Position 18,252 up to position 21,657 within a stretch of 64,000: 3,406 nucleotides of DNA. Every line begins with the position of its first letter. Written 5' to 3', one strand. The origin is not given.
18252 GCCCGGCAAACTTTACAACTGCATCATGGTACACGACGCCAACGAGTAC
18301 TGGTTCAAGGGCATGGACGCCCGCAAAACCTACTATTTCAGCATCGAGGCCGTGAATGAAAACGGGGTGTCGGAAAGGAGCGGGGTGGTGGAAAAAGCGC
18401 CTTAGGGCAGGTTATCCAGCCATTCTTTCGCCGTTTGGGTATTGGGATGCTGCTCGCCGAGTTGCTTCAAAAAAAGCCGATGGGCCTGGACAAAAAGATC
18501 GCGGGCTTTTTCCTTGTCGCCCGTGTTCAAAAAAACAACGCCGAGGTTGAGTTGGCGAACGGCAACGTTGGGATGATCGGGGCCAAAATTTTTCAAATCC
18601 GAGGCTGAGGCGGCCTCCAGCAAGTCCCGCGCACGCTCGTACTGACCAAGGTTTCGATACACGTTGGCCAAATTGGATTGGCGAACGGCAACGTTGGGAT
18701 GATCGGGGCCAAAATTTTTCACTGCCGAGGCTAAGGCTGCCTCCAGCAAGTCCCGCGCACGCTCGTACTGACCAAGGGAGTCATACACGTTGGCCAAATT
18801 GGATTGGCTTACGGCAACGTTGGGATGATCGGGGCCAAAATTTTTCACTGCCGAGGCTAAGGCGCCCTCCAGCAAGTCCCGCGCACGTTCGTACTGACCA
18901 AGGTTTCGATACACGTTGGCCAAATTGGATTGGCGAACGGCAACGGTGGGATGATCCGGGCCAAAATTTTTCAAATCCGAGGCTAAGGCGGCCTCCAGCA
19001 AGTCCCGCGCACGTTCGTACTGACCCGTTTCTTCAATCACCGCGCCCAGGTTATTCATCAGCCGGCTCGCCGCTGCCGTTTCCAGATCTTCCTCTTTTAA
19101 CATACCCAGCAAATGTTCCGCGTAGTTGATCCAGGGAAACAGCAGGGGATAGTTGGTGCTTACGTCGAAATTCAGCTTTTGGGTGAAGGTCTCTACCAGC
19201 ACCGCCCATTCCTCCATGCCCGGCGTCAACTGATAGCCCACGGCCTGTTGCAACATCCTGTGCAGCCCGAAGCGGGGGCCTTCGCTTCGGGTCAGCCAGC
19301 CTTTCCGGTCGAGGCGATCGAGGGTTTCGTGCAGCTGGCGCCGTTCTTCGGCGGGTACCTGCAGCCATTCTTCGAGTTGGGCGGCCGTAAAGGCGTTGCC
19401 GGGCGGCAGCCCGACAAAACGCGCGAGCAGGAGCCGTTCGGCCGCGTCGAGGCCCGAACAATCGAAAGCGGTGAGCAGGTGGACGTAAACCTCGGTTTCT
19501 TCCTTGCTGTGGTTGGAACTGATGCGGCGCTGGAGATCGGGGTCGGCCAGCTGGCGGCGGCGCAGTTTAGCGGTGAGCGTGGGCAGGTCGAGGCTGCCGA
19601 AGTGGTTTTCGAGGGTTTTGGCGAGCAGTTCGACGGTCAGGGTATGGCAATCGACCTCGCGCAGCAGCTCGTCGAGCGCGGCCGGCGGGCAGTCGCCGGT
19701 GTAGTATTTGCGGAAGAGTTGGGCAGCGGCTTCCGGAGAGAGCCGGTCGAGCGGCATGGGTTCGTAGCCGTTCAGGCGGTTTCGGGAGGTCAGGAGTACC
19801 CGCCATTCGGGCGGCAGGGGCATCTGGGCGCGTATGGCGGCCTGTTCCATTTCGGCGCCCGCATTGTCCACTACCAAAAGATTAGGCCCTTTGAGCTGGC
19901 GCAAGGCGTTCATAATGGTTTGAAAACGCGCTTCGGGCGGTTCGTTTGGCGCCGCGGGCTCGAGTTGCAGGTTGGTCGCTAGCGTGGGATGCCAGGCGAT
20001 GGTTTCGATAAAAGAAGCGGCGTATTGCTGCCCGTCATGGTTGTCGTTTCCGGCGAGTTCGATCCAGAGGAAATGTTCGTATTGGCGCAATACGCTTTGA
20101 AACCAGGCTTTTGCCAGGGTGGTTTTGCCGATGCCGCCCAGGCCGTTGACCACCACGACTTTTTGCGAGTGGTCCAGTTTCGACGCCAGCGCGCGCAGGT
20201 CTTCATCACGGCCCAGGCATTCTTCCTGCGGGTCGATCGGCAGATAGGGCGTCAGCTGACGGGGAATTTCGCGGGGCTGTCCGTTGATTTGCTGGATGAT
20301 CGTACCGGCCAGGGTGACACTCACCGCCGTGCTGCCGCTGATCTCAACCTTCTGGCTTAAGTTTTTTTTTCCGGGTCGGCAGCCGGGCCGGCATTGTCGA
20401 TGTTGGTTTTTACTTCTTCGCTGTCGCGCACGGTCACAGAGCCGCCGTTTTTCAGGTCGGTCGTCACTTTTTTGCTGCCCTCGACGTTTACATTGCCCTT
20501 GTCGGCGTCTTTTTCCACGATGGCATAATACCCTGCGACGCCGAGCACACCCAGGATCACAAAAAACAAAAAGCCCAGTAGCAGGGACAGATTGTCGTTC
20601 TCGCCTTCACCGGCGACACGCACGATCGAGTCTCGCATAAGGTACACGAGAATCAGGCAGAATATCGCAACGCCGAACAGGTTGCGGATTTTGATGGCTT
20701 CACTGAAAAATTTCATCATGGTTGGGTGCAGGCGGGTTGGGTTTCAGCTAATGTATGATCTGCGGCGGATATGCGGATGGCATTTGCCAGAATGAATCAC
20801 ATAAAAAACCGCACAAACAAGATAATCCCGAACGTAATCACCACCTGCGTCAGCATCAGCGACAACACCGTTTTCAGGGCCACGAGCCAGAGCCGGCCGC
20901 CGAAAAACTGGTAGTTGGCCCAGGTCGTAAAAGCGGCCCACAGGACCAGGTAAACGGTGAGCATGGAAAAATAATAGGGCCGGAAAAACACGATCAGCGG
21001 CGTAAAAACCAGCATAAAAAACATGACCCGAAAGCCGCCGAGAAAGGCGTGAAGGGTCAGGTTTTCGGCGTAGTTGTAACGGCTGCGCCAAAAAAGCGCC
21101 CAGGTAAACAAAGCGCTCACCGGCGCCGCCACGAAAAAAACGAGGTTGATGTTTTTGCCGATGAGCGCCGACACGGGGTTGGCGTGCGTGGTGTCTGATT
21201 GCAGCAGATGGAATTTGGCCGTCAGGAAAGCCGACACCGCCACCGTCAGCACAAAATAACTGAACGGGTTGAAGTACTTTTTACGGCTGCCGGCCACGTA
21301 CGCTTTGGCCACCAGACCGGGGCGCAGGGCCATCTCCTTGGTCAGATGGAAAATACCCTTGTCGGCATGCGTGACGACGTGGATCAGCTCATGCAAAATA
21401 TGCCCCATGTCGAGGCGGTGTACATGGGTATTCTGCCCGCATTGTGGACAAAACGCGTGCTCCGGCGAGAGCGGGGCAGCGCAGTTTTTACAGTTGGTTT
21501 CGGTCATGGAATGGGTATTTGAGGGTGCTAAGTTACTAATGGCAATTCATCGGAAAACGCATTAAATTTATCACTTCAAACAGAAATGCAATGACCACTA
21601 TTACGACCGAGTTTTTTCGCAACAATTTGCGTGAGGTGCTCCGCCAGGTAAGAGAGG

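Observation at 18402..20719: NLR-like STAND NTPase paired with a two-TM protein sharing a short repeat motif: candidate amyloid-signalling cell-death/defence module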

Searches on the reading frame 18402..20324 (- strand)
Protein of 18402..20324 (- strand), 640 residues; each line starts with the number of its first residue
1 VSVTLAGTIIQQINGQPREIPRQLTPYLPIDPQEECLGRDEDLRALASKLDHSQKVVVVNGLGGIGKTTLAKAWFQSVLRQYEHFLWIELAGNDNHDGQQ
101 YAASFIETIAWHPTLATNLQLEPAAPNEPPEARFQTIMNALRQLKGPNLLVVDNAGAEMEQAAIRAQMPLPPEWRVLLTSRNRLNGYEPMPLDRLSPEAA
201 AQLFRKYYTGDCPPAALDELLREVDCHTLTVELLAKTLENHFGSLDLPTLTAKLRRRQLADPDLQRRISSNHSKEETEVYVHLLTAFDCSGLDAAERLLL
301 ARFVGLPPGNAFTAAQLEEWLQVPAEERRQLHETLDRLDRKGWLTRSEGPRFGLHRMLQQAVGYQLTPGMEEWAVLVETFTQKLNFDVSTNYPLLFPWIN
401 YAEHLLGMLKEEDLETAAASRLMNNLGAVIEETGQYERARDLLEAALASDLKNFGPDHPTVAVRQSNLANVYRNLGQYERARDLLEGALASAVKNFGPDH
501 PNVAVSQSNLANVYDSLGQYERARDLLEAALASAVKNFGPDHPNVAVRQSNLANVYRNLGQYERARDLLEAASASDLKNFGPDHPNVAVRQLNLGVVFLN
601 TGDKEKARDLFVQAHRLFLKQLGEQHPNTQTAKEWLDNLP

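Call 3: search_protein_families(library=pfam, proteins=[window:18402-20324:-], max_evalue=0.1)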
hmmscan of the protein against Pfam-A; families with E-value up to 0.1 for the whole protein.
window:18402-20324:- (640 aa): 38 families (the best 25 are shown)
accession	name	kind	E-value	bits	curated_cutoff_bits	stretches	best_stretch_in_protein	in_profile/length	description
PF13424.12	TPR_12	-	3.9e-55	184.4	30.1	4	466-532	7-73/77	Tetratricopeptide repeat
PF13374.12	TPR_10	-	1.7e-44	149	27.5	5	462-502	2-42/42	Tetratricopeptide repeat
PF24885.1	TPR_NPHP3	-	5.1e-24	85.4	100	3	496-572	133-209/239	Nephrocystin-3 TPR domain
PF07719.23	TPR_2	-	1.2e-21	75.4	27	5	508-532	5-29/34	Tetratricopeptide repeat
PF13176.12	TPR_7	-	4.7e-21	73.5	27.9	3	466-492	3-29/36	Tetratricopeptide repeat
PF00515.34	TPR_1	-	3.1e-17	62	27.8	3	506-531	3-28/34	Tetratricopeptide repeat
PF13181.12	TPR_8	-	4.8e-16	57.9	25.7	3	509-531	6-28/34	Tetratricopeptide repeat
PF14559.12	TPR_19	-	1.1e-13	51.7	25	3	433-493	4-56/68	Tetratricopeptide repeat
PF13431.12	TPR_17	-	1.1e-13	50.7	24.4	0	500-524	9-33/34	Tetratricopeptide repeat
PF13432.12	TPR_16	-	4e-13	50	32.7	2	552-611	3-54/65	Tetratricopeptide repeat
PF13428.12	TPR_14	-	7.1e-13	48.3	23.5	3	468-490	7-29/44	Tetratricopeptide repeat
PF07721.20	TPR_4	-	6.1e-11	42.3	27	1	549-571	4-26/26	Tetratricopeptide repeat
PF13174.12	TPR_6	-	1.2e-10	41.8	26.3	0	552-571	6-25/33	Tetratricopeptide repeat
PF00931.28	NB-ARC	-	4.3e-10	39.7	23.5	1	40-207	2-168/248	NB-ARC domain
PF13191.12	AAA_16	-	3.6e-09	37.8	32.6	1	36-144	2-108/167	AAA ATPase domain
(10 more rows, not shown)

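Call 4: search_protein_families(library=padloc, proteins=[window:18402-20324:-], max_evalue=0.1)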
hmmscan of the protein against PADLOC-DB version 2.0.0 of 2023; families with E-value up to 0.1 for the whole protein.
window:18402-20324:- (640 aa): 7 families
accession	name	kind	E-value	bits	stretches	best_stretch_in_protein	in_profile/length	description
PDLC01169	TPR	-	9.2e-06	23.2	1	504-627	109-227/252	TPR repeats containing protein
PDLC05079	PDC-S73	-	0.0011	15.8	1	48-74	186-211/752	-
PDLC04140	mad8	-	0.0029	15.2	1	53-157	26-101/314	mads_8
PDLC02169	Avs4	-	0.0031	12.8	1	38-82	194-236/1570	-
PDLC04782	PDC-M71B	-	0.0077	13.1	0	491-551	127-182/525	-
PDLC00479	JetB1|JetB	-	0.012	13.2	0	545-568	171-194/202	DUF4194 domain; MukE-like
PDLC02033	Cas3fv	-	0.077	9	0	39-88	385-432/951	-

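Call 75: search_protein_families(library=ncbifam, proteins=[window:18402-20324:-], max_evalue=0.01)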
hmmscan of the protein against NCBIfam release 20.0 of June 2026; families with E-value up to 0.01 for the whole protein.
window:18402-20324:- (640 aa): 23 families
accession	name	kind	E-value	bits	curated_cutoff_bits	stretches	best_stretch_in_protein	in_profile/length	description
NF040586.1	FxSxx_TPR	equivalog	8.4e-55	186.6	300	2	417-633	511-727/830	FxSxx-COOH system tetratricopeptide repeat protein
NF053617.1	SARPRegAfsRStmc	equivalog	4.9e-12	44.6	1430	3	457-620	731-888/986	SARP-family global regulator AfsR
TIGR03504.1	FimV_Cterm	subfamily_domain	3.1e-08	33.5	30.65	0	467-489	4-26/44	FimV/HubP family polar landmark protein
NF040959.1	MamA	equivalog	3.7e-08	33.1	200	1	422-532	73-167/204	magnetosome protein MamA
TIGR02521.1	type_IV_pilW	equivalog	6.8e-07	29.1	154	2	461-615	30-162/234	type IV pilus biogenesis/stability protein PilW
NF058541.1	SusR_regulator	equivalog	9.9e-07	28.3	480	0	528-611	185-264/515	SusR family glycan utilization regulator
NF053720.1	NsdA_fam_reg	subfamily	4.4e-06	26.5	75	1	417-614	198-394/432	NsdA family TPR-like regulatory protein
TIGR00540.1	TPR_hemY_coli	hypoth_equivalog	5.2e-06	25.5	142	1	467-613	266-384/385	heme biosynthesis-associated TPR protein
NF033762.1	social_mot_Tgl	equivalog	5.7e-06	25.9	225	1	501-611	97-193/252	social motility TPR repeat lipoprotein Tgl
NF003420.0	PRK04841.1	equivalog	9.6e-06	23.9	537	1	52-155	30-130/903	HTH-type transcriptional regulator MalT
NF052415.1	T3SS_chap_SctY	equivalog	1e-05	26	70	1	419-532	5-105/106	type III secretion apparatus assembly chaperone SctY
NF033920.0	C39_PA2778_fam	equivalog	1e-05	25.1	150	0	458-533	186-253/255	PA2778 family cysteine peptidase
TIGR01084.1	mutY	equivalog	3.4e-05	23.5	286.5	0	506-544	67-104/277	A/G-specific adenine glycosylase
TIGR02552.1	LcrH_SycD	equivalog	0.00012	21.8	104.8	0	421-492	53-116/136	SycD/LcrH family type III secretion system chaperone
TIGR02917.1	PEP_TPR_lipo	equivalog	0.00017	19.6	312.2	0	422-489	839-898/899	XrtA/PEP-CTERM system TPR-repeat protein PrsT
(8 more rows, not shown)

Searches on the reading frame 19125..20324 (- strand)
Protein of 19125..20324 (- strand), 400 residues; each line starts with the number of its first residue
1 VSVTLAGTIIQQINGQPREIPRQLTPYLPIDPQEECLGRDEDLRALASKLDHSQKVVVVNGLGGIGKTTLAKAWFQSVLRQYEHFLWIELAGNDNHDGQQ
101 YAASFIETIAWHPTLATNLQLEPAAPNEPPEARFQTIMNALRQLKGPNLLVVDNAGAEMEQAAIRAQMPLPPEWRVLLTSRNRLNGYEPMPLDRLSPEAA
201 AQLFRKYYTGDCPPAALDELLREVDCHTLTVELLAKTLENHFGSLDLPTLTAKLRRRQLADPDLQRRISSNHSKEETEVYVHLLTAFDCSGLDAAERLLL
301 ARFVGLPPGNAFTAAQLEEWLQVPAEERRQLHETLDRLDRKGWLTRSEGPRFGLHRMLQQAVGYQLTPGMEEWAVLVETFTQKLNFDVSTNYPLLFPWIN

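Call 53: find_homologous_proteins(query=window:19125-20324:-, max_evalue=0.00001)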
Query window:19125-20324:- (400 aa): 55 proteins with E <= 0.00001 among 8000 candidates.
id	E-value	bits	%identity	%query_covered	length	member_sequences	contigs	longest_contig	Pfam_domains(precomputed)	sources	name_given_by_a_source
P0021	5.4e-260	880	97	100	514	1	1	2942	PF13424.13,PF07719.24,PF00931.29,PF13191.13,PF13374.13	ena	-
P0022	5.2e-259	877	97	100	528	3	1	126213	PF13431.13,PF13176.13,PF24885.2,PF13428.13,PF00931.29,PF13191.13,PF13374.13,PF07721.21,PF14559.13,PF17874.8,PF00515.35,PF13424.13,PF13181.13,PF07719.24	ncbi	ncbi:MAG: tetratricopeptide repeat protein [Saprospiraceae bacterium]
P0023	2.6e-226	769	85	100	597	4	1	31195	PF13431.13,PF13176.13,PF24885.2,PF13428.13,PF00931.29,PF13191.13,PF13374.13,PF07721.21,PF14559.13,PF17874.8,PF00515.35,PF13424.13,PF28559.1,PF13432.13,PF13181.13,PF07719.24,PF13174.13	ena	-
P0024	8.3e-201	685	77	99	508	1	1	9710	PF25201.1,PF00515.35,PF13424.13,PF13176.13,PF24885.2,PF13181.13,PF07719.24,PF00931.29,PF13191.13,PF13374.13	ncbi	-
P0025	3.9e-188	643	81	89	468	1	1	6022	PF13424.13,PF07719.24,PF00931.29,PF13374.13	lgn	-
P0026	2.6e-168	578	68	99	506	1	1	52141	PF14559.13,PF00515.35,PF13424.13,PF13176.13,PF24885.2,PF13432.13,PF13181.13,PF07719.24,PF00931.29,PF13191.13,PF13374.13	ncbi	ncbi:MAG: hypothetical protein OHK0019_14740 [Saprospiraceae bacterium]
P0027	1.1e-167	576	67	99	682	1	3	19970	PF13431.13,PF13414.13,PF14357.12,PF13176.13,PF24885.2,PF13428.13,PF23220.2,PF00931.29,PF13191.13,PF13374.13,PF07721.21,PF14559.13,PF25068.3,PF17874.8,PF00515.35,PF12895.14,PF13424.13,PF28559.1,PF21033.5,PF13432.13,PF13181.13,PF07719.24,PF13174.13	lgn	-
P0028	1.1e-156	540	65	95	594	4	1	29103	PF00515.35,PF13424.13,PF13176.13,PF24885.2,PF13401.13,PF13181.13,PF07719.24,PF00931.29,PF13191.13,PF13374.13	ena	-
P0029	5.5e-154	531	63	98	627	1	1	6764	PF13431.13,PF13176.13,PF24885.2,PF13428.13,PF00931.29,PF13191.13,PF13374.13,PF07721.21,PF17874.8,PF00515.35,PF13424.13,PF21033.5,PF13432.13,PF13181.13,PF07719.24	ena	-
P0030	8.7e-153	527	63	97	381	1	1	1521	PF00931.29,PF13191.13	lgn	-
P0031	5.4e-144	498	64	85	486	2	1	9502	PF00931.29,PF13191.13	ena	-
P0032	4.8e-140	485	57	99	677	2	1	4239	PF14853.13,PF13431.13,PF25062.2,PF13176.13,PF24885.2,PF13401.13,PF13428.13,PF00931.29,PF13191.13,PF13374.13,PF07721.21,PF20301.4,PF14559.13,PF17874.8,PF00515.35,PF12895.14,PF13424.13,PF28559.1,PF13432.13,PF13181.13,PF07719.24,PF13174.13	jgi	jgi:tetratricopeptide (TPR) repeat protein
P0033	1.2e-138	480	58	95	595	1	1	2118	PF00931.29,PF13191.13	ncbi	-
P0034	1.2e-133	464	68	78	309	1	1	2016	PF00931.29,PF13191.13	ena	-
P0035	2.3e-127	443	56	94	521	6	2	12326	PF13424.13,PF00931.29,PF13191.13,PF13374.13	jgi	-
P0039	1.3e-60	223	39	91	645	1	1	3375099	PF10602.16,PF13401.13,PF00931.29,PF13191.13,PF13374.13,PF07721.21,PF00515.35,PF13424.13,PF28559.1,PF07719.24,PF13174.13,PF20308.5,PF13431.13,PF07720.19,PF14357.12,PF13176.13,PF24885.2,PF13428.13,PF01637.25,PF14559.13,PF13371.13,PF12895.14,PF21033.5,PF13432.13,PF13181.13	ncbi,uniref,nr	ncbi:tetratricopeptide repeat protein [Fulvivirgaceae bacterium BMA12]|uniref:Tetratricopeptide repe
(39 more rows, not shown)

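Call 54: find_encoding_contigs(protein=P0039, flank=3000, max_places=1)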
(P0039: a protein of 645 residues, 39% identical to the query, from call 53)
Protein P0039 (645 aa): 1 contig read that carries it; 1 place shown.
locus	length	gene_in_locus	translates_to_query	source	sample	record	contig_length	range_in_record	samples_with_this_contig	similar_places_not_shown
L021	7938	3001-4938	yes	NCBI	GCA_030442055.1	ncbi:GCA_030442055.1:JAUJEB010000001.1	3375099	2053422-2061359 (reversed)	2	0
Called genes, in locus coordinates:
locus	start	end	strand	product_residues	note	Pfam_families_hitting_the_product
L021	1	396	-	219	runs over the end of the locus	PF14124:DUF4291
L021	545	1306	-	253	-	-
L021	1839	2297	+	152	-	-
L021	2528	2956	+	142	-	-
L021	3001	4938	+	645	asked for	PF00931:NB-ARC (weak), PF13191:AAA_16 (weak), PF13424:TPR_12, PF24885:TPR_NPHP3, PF13424:TPR_12, PF24885:TPR_NPHP3, PF13424:TPR_12, PF13424:TPR_12, +24 more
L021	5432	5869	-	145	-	-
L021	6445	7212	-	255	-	-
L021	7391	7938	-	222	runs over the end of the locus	-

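Call 59: find_related_loci(query=A4, collection=metagenome_contigs, flank=2500)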
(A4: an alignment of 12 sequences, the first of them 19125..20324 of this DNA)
Query A4 (400 aa) in metagenome_contigs; peptide patterns used: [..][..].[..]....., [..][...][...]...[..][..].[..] (x = any residue, [..] = any of these).
600 stretches matched a pattern (row limit reached: there are more); 251 encode a relative of the query (tblastn E <= 1e-3); the best 80 are kept; 80 distinct loci.
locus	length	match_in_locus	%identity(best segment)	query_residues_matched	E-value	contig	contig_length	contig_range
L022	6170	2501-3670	67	7-399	3e-179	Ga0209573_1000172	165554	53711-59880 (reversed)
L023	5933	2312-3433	56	23-399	7e-132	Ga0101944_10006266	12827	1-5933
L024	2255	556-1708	65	15-399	1e-132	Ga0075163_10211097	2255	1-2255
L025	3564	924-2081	33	4-398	3e-61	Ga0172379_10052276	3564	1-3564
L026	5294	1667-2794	33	16-399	1e-56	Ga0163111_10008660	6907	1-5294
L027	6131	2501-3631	35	7-399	2e-56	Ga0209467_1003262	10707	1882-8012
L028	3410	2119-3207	33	20-399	6e-54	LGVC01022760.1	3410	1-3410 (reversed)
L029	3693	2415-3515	34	20-399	3e-53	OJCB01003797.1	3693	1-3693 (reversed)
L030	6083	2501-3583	32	20-399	4e-52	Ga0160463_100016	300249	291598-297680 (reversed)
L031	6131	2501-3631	33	2-399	2e-50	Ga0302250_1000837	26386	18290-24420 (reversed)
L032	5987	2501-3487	34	35-378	3e-50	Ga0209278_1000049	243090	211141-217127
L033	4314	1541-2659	32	8-399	5e-50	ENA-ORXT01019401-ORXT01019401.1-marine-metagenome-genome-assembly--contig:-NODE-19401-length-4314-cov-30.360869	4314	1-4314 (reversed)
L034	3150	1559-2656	32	19-399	1e-49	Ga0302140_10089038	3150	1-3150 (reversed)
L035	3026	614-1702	31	20-399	4e-49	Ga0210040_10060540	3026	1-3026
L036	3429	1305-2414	32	10-399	8e-49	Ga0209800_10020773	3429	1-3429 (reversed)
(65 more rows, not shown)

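Call 74: search_solved_structures(query=window:19125-20324:-, max_evalue=0.01)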
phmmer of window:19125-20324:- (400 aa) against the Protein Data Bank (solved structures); distinct sequences matched with E-value up to 0.01: 0.

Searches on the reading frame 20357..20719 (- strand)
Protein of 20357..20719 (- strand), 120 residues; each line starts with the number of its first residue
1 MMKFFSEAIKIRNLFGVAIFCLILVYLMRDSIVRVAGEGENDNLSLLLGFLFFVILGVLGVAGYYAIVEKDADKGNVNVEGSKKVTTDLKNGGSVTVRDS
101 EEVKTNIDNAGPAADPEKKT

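Call 3: search_protein_families(library=pfam, proteins=[window:20357-20719:-], max_evalue=0.1)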
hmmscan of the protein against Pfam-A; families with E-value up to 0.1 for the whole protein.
window:20357-20719:- (120 aa): 0 families

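Call 4: search_protein_families(library=padloc, proteins=[window:20357-20719:-], max_evalue=0.1)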
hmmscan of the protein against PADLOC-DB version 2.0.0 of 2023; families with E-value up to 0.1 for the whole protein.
window:20357-20719:- (120 aa): 0 families

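Call 75: search_protein_families(library=ncbifam, proteins=[window:20357-20719:-], max_evalue=0.01)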
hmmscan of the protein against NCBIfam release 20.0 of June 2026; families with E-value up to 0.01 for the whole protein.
window:20357-20719:- (120 aa): 0 families

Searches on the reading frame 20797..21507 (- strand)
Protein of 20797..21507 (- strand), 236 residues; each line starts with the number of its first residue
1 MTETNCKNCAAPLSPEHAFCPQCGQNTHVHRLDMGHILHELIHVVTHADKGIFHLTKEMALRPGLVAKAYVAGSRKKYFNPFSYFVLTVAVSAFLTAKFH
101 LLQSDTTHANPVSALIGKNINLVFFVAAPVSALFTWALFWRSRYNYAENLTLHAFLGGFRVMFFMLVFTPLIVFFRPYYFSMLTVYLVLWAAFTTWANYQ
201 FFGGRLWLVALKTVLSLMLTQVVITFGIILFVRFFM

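Call 3: search_protein_families(library=pfam, proteins=[window:20797-21507:-], max_evalue=0.1)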
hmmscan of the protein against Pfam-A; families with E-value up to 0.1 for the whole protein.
window:20797-21507:- (236 aa): 8 families
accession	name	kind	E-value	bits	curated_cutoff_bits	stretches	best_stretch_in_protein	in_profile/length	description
PF12412.13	DUF3667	-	1.3e-12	47.4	27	1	49-91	1-43/45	Protein of unknown function (DUF3667)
PF13248.11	Zn_ribbon_3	-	0.00036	20.3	27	1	3-26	2-25/26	zinc-ribbon domain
PF12773.13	DZR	-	0.0005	20.6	27.3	1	4-24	25-45/45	Double zinc ribbon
PF13240.11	Zn_Ribbon_1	-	0.0008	19.6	25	1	6-24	2-20/23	zinc-ribbon domain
PF17032.10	Zn_ribbon_15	-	0.0087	17.3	28.9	1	4-24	53-73/73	zinc-ribbon family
PF01529.25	DHHC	-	0.016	15.7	28.7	1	71-154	43-128/133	DHHC palmitoyltransferase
PF18912.6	DZR_2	-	0.063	13.6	27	1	4-26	22-45/56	Double zinc ribbon domain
PF24460.1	DUF7575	-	0.094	12.5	28.5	0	3-25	3-25/28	Domain of unknown function (DUF7575)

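Call 4: search_protein_families(library=padloc, proteins=[window:20797-21507:-], max_evalue=0.1)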
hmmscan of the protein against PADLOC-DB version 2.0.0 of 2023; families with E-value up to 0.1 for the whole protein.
window:20797-21507:- (236 aa): 0 families
